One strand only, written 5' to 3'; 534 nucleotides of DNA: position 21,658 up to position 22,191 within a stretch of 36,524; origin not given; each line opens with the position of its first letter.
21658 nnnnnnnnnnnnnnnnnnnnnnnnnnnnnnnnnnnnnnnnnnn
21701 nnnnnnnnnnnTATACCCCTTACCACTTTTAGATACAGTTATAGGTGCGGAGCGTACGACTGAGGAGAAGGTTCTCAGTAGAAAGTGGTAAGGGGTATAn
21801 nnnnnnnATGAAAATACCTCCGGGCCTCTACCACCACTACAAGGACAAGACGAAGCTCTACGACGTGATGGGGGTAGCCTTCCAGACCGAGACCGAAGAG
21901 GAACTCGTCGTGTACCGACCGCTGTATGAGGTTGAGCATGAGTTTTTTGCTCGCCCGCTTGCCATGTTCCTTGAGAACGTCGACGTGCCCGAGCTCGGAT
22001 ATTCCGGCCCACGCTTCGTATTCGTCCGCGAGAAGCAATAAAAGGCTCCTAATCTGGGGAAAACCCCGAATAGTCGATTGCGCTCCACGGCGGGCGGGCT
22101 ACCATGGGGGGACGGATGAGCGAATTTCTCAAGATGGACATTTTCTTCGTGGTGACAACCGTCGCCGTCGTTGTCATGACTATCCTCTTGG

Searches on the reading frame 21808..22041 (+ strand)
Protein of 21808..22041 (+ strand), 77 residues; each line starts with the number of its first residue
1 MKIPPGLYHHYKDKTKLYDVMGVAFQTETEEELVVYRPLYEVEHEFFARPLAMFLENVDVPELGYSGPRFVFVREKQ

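Call 18: find_encoding_contigs(protein=window:21808-22041:+, flank=10000, max_places=10)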
Protein window:21808-22041:+ (77 aa): 1 contig read that carries it; 1 place shown.
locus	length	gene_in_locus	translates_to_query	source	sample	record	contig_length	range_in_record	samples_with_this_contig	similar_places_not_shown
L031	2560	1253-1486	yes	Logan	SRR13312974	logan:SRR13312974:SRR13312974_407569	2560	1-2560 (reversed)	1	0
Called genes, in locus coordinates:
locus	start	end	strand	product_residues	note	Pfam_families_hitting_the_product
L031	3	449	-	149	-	?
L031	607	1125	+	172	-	-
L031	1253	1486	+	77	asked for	PF07866:DUF1653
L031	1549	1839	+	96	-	-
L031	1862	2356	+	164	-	-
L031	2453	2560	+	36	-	?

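Call 81: search_protein_families(library=pfam, proteins=[window:21808-22041:+], max_evalue=0.001)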
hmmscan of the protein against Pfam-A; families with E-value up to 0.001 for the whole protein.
window:21808-22041:+ (77 aa): 1 family
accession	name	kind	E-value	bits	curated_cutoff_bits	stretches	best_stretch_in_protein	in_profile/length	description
PF07866.17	DUF1653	-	1.5e-17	64.1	23.5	1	6-70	1-60/62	Protein of unknown function (DUF1653)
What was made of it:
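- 21808..22041 (+): DUF1653 gene (77 aa), start 6 nt after the -10 box. Call 81 (PF07866, E 1.5e-17); call 18.
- Checked: TATACT lies at 21796-21801, 6 nt before ATG 21808 (77-aa DUF1653 protein, PF07866, call 81).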
